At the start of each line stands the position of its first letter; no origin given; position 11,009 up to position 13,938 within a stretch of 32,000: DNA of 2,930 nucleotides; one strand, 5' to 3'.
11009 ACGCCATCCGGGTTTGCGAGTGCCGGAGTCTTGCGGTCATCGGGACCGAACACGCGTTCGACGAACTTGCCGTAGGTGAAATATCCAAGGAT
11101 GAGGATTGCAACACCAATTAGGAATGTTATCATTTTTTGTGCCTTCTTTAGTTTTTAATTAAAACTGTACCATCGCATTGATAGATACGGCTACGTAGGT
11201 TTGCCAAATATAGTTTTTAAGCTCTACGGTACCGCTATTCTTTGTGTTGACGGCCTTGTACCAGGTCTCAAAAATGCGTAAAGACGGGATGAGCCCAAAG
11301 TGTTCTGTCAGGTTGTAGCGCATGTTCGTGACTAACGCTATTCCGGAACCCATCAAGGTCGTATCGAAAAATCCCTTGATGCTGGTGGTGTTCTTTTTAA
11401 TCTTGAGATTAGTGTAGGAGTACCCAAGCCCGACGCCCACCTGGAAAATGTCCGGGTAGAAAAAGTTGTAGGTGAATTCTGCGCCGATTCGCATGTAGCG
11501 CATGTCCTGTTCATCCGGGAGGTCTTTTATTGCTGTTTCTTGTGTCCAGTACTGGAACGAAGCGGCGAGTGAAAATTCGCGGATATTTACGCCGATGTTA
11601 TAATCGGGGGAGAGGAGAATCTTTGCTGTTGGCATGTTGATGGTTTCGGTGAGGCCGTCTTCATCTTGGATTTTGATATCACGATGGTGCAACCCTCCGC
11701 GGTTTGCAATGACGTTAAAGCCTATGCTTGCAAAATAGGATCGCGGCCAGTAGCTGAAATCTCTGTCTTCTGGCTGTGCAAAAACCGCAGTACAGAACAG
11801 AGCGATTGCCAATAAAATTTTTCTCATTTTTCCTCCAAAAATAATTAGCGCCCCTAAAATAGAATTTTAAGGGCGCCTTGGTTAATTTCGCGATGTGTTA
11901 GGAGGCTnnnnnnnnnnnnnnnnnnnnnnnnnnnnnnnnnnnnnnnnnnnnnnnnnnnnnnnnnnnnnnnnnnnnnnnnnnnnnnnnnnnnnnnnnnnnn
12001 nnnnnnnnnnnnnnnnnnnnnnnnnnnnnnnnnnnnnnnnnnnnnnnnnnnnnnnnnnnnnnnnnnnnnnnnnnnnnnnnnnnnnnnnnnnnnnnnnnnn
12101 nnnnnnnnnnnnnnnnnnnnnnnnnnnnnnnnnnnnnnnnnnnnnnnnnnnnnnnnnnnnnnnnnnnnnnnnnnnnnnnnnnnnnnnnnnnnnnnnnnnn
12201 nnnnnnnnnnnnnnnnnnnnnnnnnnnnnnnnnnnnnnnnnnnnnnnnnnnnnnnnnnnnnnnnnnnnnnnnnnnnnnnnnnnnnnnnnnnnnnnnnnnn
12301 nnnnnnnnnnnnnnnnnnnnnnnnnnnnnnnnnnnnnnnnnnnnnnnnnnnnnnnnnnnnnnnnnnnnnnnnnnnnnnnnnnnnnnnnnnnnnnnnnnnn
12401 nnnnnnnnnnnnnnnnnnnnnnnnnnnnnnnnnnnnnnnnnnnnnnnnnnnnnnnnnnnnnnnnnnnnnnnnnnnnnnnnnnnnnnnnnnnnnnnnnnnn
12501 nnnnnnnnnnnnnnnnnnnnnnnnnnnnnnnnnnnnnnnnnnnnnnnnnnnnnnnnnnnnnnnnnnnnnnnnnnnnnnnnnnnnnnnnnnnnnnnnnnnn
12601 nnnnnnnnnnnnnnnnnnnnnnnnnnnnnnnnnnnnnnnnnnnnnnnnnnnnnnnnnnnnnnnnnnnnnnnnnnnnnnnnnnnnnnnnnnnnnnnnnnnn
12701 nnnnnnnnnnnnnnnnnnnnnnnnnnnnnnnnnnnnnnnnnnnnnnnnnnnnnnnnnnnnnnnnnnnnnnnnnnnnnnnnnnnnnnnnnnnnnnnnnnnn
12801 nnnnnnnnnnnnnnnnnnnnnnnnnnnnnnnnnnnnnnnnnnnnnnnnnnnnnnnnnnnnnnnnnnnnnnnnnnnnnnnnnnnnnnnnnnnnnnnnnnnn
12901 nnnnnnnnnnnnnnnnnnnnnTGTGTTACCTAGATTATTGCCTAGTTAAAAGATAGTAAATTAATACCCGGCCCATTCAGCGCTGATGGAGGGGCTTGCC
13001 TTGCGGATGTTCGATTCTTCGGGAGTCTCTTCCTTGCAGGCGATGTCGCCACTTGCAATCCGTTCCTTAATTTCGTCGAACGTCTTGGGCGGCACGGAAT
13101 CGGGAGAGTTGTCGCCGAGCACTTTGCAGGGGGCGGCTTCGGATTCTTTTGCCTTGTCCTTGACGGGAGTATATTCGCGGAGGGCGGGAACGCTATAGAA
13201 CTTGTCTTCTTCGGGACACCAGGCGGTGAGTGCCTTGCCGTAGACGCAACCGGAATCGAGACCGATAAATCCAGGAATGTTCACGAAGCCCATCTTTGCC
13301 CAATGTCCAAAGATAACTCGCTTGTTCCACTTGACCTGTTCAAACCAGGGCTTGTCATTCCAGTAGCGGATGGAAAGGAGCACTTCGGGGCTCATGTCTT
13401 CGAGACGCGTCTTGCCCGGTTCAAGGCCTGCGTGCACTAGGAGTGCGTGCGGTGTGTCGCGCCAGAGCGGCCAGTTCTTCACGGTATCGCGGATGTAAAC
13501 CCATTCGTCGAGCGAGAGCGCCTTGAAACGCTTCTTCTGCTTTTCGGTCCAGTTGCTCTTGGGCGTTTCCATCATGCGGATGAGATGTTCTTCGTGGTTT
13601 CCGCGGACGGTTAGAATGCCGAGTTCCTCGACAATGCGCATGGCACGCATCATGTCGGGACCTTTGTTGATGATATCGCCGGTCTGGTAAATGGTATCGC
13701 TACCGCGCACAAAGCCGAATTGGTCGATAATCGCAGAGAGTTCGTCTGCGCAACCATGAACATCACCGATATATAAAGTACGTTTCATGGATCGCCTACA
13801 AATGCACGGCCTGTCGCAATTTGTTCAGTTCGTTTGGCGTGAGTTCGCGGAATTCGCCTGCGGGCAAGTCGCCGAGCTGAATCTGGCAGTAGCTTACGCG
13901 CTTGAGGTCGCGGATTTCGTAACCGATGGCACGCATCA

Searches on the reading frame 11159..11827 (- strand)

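Call 76: search_protein_families(library=pfam, proteins=[window:11159-11827:-], max_evalue=0.001)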
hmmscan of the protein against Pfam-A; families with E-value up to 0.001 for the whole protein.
window:11159-11827:- (222 aa): 1 family
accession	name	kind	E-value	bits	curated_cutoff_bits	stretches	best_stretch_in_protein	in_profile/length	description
PF13505.12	OMP_b-brl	-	9.9e-06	26.3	28.7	1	5-209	3-168/175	Outer membrane protein beta-barrel domain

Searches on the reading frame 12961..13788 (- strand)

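Call 13: search_protein_families(library=pfam, proteins=[window:12961-13788:-], max_evalue=0.001)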
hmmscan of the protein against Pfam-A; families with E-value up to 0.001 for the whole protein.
window:12961-13788:- (275 aa): 2 families
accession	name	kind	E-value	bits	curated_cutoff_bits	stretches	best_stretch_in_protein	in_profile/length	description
PF00149.33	Metallophos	-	5.8e-14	53.4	21.5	1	3-145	2-142/191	Calcineurin-like phosphoesterase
PF12850.12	Metallophos_2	-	7.3e-05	23.3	27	1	5-80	4-60/154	Calcineurin-like phosphoesterase superfamily domain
